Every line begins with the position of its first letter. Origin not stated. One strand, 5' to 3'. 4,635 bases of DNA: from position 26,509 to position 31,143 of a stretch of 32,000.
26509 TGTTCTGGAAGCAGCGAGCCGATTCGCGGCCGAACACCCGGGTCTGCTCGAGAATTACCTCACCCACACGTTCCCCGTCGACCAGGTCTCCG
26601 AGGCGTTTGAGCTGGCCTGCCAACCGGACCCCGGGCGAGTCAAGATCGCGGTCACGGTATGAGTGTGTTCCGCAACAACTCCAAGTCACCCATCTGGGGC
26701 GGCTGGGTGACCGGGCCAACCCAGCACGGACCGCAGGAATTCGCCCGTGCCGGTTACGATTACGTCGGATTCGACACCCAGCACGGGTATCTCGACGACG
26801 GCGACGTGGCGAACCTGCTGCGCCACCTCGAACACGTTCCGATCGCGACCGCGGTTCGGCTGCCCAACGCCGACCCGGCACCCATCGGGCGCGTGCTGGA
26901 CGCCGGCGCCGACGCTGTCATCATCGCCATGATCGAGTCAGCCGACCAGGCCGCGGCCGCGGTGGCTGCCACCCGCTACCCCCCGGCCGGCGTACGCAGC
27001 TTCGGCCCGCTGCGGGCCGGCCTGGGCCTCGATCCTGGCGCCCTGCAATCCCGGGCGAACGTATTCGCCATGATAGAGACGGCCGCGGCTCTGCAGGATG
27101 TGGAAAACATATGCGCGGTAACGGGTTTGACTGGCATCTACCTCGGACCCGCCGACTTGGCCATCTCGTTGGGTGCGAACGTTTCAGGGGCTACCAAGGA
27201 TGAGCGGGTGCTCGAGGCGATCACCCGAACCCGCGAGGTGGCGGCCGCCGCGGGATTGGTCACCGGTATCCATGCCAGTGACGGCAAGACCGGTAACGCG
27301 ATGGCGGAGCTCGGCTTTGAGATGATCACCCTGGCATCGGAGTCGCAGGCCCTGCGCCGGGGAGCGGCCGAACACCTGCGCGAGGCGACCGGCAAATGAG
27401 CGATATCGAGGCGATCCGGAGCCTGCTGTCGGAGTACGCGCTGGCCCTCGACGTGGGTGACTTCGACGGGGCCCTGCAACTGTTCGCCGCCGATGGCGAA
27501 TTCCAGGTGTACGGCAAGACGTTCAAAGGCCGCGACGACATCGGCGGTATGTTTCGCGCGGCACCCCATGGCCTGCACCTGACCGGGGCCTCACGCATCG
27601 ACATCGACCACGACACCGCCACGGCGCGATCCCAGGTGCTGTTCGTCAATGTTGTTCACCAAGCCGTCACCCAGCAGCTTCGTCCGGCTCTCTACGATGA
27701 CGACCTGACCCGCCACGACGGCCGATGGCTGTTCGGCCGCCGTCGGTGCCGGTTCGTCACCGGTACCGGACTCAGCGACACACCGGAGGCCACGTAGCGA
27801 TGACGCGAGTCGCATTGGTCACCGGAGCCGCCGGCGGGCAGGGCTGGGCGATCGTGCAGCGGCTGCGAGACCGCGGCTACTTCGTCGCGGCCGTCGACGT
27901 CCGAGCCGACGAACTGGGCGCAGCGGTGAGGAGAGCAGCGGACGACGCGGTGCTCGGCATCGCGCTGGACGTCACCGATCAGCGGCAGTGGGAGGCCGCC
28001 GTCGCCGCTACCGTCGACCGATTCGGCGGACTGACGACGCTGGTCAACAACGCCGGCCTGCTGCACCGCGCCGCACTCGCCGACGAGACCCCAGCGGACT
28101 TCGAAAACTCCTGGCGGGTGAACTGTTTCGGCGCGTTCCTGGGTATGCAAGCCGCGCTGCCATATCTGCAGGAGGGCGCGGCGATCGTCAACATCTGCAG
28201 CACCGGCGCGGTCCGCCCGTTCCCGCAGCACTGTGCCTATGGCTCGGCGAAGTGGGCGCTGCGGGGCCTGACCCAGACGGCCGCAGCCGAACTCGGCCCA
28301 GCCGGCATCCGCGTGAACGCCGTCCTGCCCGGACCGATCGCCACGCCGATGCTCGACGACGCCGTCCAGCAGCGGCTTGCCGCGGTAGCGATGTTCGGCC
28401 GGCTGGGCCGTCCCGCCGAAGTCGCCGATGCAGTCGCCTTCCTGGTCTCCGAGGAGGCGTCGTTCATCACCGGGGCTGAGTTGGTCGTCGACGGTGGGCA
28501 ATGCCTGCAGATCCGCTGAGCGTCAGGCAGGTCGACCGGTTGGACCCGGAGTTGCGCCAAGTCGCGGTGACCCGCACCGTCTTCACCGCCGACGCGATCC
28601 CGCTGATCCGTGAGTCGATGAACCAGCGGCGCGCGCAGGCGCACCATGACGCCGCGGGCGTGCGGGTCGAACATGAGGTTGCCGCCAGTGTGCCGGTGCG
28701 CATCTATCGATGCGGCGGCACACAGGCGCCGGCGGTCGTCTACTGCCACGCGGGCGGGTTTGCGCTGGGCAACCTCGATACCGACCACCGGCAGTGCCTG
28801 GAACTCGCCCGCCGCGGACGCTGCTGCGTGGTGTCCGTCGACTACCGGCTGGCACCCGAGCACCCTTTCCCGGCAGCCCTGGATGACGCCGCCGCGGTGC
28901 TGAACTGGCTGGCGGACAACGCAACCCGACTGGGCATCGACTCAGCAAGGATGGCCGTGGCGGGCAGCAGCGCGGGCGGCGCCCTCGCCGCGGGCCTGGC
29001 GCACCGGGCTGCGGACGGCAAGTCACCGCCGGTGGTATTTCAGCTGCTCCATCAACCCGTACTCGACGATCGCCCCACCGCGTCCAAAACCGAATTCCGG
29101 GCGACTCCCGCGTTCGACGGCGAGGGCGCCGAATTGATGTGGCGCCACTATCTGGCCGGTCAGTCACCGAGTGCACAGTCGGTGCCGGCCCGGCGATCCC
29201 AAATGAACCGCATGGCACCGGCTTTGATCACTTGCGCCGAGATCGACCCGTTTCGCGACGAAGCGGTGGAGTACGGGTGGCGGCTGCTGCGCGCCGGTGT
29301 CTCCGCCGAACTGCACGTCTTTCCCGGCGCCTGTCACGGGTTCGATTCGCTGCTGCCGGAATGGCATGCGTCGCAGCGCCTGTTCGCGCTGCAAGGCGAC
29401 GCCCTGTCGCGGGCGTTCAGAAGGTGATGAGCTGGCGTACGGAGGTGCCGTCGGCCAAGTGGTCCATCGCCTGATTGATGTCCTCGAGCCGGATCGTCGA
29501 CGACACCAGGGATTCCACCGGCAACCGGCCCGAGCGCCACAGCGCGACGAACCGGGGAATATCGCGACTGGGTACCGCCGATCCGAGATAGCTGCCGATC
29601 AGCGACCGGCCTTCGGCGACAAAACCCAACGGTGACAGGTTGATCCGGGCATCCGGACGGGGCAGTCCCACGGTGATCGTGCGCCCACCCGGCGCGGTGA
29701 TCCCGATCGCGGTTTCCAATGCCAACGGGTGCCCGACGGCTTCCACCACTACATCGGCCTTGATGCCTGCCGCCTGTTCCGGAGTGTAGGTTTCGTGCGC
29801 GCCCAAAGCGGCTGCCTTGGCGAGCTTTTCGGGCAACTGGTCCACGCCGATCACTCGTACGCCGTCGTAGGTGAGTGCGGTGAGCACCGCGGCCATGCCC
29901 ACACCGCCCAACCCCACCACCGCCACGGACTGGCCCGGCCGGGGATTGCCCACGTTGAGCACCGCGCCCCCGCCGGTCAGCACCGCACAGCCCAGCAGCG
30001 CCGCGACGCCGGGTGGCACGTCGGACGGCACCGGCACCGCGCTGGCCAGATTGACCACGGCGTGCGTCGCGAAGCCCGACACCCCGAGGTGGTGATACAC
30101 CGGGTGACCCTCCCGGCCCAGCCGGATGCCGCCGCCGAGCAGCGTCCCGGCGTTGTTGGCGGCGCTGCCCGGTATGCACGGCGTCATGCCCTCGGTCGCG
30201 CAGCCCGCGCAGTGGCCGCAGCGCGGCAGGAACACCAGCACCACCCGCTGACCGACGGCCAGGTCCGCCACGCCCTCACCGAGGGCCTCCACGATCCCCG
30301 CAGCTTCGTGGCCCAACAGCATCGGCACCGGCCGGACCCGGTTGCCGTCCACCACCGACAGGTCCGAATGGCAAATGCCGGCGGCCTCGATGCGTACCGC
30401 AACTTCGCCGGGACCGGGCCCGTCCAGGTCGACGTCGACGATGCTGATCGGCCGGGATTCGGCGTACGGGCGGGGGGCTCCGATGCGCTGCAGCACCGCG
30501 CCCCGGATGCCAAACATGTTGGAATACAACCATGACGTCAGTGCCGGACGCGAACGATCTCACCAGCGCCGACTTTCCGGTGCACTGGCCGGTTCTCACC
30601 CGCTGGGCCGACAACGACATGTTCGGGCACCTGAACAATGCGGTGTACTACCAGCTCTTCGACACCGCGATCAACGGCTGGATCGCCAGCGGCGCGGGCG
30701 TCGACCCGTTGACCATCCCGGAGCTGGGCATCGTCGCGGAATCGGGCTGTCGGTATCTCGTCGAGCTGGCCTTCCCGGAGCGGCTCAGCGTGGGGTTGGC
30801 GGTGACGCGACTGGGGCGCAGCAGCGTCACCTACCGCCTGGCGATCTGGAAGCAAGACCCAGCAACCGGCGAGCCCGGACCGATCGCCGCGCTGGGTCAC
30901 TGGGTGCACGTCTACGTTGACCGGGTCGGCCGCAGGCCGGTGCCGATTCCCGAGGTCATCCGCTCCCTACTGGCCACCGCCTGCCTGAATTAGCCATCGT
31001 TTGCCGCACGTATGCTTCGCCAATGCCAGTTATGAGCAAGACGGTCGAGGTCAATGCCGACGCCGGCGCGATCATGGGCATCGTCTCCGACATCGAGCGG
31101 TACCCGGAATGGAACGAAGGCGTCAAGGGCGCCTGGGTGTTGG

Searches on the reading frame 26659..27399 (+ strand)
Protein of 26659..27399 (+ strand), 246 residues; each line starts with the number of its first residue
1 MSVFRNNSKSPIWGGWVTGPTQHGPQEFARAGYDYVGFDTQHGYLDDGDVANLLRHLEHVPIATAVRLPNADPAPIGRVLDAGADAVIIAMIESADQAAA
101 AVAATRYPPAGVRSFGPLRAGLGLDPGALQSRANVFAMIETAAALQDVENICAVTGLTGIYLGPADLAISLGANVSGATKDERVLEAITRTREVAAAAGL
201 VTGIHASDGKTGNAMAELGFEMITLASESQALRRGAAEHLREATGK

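Call 9: search_protein_families(library=pfam, proteins=[window:26659-27399:+])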
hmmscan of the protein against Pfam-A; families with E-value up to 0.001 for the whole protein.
window:26659-27399:+ (246 aa): 1 family
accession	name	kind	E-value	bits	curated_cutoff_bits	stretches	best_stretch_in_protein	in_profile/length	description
PF03328.21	HpcH_HpaI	-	1.1e-28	100.5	25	1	16-232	5-218/221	HpcH/HpaI aldolase/citrate lyase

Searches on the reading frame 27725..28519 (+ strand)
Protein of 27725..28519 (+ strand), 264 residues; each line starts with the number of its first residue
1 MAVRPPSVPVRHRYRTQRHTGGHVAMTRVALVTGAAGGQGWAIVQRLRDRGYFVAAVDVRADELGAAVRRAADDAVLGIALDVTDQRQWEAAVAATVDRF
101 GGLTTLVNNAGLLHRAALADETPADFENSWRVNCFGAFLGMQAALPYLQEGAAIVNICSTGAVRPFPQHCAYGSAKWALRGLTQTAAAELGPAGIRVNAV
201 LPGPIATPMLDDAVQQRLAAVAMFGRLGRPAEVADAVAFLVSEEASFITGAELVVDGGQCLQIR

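Call 9: search_protein_families(library=pfam, proteins=[window:27725-28519:+])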
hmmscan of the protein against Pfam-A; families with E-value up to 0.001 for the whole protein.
window:27725-28519:+ (264 aa): 5 families
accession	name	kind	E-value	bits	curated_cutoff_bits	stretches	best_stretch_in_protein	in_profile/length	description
PF13561.12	adh_short_C2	-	3.9e-62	210.4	27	1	34-258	1-234/236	Enoyl-(Acyl carrier protein) reductase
PF00106.31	adh_short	-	1.6e-48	165.2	26.6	1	28-216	1-193/195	short chain dehydrogenase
PF23441.1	SDR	-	3.8e-08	33.5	27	1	37-222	17-211/258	SDR-like rossmann domain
PF08659.16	KR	-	2.5e-07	31.2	22.6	1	30-187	3-164/180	KR domain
PF01370.27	Epimerase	-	0.0001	22.2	20.9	1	30-95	1-62/240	NAD dependent epimerase/dehydratase family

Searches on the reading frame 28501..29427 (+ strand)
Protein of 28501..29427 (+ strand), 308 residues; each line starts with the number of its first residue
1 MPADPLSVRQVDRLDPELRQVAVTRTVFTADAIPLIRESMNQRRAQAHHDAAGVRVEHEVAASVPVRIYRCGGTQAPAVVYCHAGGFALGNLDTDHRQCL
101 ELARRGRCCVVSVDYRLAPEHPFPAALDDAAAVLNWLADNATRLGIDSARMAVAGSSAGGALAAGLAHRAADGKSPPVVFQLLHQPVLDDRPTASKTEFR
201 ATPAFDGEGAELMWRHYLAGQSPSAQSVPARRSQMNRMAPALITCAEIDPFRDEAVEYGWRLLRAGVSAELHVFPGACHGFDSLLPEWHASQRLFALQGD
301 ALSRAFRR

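Call 9: search_protein_families(library=pfam, proteins=[window:28501-29427:+])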
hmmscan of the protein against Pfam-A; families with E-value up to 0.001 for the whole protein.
window:28501-29427:+ (308 aa): 4 families
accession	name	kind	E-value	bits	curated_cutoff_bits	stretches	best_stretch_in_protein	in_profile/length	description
PF07859.19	Abhydrolase_3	-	4.1e-62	210.1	25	1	79-281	1-208/210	alpha/beta hydrolase fold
PF20434.5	BD-FAE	-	1.3e-18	67.8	26.8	1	74-170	11-110/215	BD-FAE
PF00135.34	COesterase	-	5.1e-08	32.8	27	1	74-165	101-199/515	Carboxylesterase family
PF00326.27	Peptidase_S9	-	4.4e-06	26.8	22.6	1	127-282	45-190/213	Prolyl oligopeptidase family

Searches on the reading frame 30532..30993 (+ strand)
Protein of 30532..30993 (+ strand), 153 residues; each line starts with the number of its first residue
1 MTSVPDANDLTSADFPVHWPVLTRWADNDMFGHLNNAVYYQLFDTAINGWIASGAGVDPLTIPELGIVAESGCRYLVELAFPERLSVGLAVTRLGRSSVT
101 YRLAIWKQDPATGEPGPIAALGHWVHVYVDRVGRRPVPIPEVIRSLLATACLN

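Call 26: search_protein_families(library=pfam, proteins=[window:30532-30993:+], max_evalue=0.00001)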
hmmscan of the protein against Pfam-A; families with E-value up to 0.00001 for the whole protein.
window:30532-30993:+ (153 aa): 2 families
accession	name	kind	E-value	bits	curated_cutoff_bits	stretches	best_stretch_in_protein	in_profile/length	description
PF13279.12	4HBT_2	-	9.9e-14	52.3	25.5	1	24-145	2-120/122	Thioesterase-like superfamily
PF03061.28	4HBT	-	3.6e-13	50.1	20.6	1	31-112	1-77/79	Thioesterase superfamily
